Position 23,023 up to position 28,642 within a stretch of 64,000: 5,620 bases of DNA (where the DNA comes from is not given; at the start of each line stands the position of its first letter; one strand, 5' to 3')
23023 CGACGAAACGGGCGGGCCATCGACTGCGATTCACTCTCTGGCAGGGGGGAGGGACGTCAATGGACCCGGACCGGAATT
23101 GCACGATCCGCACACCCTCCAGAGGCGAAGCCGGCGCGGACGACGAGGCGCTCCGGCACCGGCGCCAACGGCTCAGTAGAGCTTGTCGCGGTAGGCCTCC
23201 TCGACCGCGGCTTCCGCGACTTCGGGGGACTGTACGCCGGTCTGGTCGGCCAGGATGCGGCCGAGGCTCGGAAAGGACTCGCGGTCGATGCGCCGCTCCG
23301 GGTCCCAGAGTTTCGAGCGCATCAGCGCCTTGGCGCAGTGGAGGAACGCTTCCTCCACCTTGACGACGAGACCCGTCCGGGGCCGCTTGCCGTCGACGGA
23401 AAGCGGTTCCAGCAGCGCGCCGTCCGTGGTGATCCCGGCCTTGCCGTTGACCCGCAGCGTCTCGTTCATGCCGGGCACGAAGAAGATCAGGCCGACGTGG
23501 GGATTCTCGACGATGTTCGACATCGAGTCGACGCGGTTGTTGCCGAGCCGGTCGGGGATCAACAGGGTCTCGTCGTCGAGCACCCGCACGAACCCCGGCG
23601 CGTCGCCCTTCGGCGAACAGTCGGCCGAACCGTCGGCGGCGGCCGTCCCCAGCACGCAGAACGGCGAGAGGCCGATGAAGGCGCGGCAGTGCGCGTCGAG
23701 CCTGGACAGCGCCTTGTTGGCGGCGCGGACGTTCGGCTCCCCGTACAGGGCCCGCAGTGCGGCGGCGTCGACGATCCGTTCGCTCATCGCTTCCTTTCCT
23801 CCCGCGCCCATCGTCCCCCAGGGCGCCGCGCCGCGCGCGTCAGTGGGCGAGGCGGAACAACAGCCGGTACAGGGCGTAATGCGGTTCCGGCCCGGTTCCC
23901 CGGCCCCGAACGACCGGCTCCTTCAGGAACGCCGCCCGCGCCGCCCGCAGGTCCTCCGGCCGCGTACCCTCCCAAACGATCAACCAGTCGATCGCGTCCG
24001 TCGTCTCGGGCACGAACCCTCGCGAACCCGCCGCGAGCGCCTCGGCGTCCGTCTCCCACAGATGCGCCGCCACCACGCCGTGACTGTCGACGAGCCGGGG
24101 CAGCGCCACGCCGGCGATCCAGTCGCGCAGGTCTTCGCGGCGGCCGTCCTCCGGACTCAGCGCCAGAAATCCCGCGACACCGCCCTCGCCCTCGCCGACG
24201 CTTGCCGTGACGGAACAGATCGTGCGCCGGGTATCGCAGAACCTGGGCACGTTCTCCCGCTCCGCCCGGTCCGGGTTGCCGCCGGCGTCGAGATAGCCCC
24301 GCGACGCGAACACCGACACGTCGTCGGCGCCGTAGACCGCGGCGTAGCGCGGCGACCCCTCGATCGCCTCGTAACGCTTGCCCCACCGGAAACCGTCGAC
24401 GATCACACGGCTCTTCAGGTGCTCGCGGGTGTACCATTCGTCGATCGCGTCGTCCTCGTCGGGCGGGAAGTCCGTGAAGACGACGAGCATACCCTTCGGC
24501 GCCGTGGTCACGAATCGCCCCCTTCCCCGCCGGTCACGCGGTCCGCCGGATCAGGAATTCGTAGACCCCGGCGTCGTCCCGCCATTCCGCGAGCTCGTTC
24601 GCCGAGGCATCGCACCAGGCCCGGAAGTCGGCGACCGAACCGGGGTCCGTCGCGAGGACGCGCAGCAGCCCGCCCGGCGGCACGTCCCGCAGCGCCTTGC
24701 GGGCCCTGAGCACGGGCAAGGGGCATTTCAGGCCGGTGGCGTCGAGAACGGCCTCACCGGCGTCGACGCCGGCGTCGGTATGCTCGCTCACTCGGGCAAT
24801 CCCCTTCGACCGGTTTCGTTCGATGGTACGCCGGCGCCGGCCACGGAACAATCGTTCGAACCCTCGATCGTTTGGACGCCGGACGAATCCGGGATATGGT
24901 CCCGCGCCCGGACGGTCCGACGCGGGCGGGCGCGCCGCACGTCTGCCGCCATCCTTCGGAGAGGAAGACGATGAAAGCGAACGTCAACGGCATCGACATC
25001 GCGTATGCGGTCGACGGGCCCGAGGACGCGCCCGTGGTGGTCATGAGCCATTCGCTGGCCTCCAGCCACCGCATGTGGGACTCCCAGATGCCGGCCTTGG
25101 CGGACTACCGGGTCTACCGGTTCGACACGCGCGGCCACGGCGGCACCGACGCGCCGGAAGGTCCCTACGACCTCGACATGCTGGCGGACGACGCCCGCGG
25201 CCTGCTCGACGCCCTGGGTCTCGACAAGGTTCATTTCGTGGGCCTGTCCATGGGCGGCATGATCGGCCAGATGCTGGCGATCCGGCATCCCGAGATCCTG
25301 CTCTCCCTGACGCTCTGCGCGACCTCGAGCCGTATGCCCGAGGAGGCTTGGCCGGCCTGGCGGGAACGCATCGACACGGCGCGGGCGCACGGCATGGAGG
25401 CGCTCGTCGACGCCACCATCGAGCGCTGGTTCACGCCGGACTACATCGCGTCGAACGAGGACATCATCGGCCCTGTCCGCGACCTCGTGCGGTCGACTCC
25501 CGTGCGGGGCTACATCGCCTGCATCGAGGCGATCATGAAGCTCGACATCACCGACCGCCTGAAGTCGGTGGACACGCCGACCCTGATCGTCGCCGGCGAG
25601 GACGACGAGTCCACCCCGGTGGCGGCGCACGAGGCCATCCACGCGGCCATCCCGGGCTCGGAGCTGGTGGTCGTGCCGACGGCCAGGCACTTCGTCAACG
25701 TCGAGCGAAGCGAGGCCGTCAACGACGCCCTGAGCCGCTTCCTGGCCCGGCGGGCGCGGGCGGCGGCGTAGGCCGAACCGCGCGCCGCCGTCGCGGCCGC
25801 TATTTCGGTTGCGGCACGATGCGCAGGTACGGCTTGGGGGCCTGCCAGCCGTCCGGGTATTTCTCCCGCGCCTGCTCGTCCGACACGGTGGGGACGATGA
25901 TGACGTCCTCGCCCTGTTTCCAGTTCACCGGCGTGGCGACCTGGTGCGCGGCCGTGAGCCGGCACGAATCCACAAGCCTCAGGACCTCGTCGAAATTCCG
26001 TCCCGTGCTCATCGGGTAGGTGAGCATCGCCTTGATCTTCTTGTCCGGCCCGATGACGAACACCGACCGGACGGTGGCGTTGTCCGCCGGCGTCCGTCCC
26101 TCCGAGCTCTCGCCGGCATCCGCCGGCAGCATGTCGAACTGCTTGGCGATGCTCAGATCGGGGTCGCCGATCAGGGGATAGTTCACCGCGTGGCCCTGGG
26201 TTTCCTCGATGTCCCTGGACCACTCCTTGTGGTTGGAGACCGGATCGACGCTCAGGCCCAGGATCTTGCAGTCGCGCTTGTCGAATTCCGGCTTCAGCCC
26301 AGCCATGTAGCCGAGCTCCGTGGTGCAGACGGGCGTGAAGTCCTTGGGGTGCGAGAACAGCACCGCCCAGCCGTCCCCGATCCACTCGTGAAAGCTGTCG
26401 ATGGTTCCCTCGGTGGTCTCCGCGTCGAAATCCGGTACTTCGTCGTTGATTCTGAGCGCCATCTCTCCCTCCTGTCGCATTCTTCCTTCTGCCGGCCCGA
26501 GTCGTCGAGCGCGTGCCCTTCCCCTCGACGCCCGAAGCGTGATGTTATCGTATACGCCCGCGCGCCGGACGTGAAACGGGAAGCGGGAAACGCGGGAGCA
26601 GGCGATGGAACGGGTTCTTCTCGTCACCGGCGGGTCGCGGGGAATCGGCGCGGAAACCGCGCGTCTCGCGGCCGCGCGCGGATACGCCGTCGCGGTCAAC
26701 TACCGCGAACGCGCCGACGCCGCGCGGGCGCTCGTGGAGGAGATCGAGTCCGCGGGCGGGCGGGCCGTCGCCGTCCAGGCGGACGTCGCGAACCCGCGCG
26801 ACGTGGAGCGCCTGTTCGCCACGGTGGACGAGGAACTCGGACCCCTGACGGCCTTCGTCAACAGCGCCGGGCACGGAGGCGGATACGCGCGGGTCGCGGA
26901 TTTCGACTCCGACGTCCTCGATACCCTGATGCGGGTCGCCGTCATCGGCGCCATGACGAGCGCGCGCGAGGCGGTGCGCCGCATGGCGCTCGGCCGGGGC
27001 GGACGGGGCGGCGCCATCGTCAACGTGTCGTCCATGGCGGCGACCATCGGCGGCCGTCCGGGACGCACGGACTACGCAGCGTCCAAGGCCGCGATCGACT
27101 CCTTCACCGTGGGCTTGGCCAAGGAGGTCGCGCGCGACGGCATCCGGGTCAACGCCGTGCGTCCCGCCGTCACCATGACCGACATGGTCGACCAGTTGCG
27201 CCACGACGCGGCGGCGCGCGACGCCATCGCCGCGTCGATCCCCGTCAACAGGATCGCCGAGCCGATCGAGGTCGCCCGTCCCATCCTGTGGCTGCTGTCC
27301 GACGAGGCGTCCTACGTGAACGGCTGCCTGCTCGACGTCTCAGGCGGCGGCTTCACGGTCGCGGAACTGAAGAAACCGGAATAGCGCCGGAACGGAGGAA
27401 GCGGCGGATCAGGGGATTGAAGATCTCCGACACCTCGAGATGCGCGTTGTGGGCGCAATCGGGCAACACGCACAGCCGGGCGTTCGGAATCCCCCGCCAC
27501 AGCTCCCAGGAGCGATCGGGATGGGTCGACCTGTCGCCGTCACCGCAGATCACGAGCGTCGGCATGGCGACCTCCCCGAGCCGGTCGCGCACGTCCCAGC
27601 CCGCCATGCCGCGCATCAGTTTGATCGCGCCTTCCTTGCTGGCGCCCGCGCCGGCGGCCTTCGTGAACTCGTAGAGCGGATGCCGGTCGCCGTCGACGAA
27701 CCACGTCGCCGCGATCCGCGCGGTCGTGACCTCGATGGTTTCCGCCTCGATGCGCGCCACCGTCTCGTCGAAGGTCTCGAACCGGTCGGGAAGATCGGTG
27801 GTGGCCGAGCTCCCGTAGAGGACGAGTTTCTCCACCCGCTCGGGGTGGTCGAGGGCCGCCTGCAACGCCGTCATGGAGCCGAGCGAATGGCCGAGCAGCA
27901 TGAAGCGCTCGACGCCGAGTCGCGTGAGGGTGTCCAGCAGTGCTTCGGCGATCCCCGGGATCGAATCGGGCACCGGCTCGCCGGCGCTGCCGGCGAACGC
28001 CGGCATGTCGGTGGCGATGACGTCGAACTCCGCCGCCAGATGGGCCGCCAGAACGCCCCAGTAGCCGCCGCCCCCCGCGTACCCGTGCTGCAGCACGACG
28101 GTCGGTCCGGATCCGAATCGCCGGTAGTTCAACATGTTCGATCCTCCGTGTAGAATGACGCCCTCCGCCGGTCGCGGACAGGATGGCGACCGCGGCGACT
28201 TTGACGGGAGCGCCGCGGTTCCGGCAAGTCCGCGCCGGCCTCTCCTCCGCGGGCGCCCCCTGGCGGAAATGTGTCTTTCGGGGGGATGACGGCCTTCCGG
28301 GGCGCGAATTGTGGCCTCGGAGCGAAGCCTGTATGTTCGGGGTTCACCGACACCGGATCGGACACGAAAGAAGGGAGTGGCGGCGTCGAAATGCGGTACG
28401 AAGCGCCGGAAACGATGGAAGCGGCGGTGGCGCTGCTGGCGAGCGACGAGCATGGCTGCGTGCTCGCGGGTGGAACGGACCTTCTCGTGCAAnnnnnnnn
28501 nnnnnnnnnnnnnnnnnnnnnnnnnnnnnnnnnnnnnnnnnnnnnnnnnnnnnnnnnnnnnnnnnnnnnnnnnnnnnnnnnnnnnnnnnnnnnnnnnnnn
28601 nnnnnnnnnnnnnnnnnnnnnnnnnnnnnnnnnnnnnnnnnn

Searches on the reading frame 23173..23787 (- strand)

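Call 21: search_protein_families(library=pfam, proteins=[window:23173-23787:-], max_evalue=0.001)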
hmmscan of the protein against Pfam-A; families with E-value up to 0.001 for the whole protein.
window:23173-23787:- (204 aa): 1 family
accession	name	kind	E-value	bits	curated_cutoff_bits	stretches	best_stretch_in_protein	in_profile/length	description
PF01243.27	PNPOx_N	-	1e-17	65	28.1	1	30-151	1-120/120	Pyridoxamine 5'-phosphate oxidase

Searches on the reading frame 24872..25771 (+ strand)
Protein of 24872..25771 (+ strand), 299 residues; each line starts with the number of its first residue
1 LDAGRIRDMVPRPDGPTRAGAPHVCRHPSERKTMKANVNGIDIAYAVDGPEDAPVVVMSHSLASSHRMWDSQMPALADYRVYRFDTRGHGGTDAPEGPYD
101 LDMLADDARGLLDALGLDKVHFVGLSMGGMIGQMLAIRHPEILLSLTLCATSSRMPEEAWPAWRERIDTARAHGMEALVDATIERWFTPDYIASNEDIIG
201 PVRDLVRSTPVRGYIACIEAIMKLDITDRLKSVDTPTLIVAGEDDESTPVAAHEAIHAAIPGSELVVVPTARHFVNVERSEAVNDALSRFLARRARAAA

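Call 34: search_protein_families(library=pfam, proteins=[window:24872-25771:+], max_evalue=0.001)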
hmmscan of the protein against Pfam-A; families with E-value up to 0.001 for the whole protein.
window:24872-25771:+ (299 aa): 5 families
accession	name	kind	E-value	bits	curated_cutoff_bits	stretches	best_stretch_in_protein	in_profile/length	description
PF00561.26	Abhydrolase_1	-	2.9e-35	122.5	25.8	1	54-278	1-243/245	alpha/beta hydrolase fold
PF12697.13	Abhydrolase_6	-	1.2e-22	82.1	26.3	1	56-286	1-217/217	Alpha/beta hydrolase family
PF12146.15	Hydrolase_4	-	1.6e-15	57.5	27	1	55-278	6-237/239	Serine aminopeptidase, S33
PF08386.16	Abhydrolase_4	-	1.6e-07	31.8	21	1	232-292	32-92/103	TAP-like protein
PF03096.20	Ndr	-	2.7e-07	30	23.3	1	101-291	82-276/283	Ndr family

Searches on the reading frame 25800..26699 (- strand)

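Call 34: search_protein_families(library=pfam, proteins=[window:25800-26699:-], max_evalue=0.001)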
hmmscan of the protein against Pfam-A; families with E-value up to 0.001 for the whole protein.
window:25800-26699:- (299 aa): 3 families
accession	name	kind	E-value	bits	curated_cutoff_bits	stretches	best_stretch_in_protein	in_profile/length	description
PF00578.27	AhpC-TSA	-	3.6e-29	101.7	26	1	84-224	1-123/124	AhpC/TSA family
PF10417.14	1-cysPrx_C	-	2e-11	44.1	21.1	1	248-284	4-41/41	C-terminal domain of 1-Cys peroxiredoxin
PF08534.16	Redoxin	-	8.9e-10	39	26.6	1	85-238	3-146/148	Redoxin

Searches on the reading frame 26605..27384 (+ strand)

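Call 34: search_protein_families(library=pfam, proteins=[window:26605-27384:+], max_evalue=0.001)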
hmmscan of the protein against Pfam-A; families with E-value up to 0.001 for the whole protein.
window:26605-27384:+ (259 aa): 4 families
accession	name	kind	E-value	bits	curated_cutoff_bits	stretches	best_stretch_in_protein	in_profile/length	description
PF13561.12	adh_short_C2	-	1.1e-51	176.2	27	1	12-248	6-234/236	Enoyl-(Acyl carrier protein) reductase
PF00106.31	adh_short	-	6e-47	160.1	26.6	1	4-201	2-193/195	short chain dehydrogenase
PF08659.16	KR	-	1.6e-14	54.7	22.6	1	5-168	3-160/180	KR domain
PF01370.27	Epimerase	-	9.8e-05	22.3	20.9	1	6-175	2-160/240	NAD dependent epimerase/dehydratase family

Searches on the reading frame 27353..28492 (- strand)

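Call 34: search_protein_families(library=pfam, proteins=[window:27353-28492:-], max_evalue=0.001)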
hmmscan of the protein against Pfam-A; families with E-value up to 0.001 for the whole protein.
window:27353-28492:- (379 aa): 6 families
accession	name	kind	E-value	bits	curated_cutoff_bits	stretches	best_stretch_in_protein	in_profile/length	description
PF00561.26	Abhydrolase_1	-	9.9e-31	107.7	25.8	1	130-353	1-243/245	alpha/beta hydrolase fold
PF12146.15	Hydrolase_4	-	1.7e-14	54.2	27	1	131-353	6-237/239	Serine aminopeptidase, S33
PF12697.13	Abhydrolase_6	-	1.8e-14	55.4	26.3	1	133-353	2-209/217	Alpha/beta hydrolase family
PF00975.26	Thioesterase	-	7.9e-07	30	26.4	1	131-215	2-86/226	Thioesterase domain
PF06259.18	Abhydrolase_8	-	0.00033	20.8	20.5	1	194-230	108-144/178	Alpha/beta hydrolase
PF03096.20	Ndr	-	0.00034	19.9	23.3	1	170-228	75-132/283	Ndr family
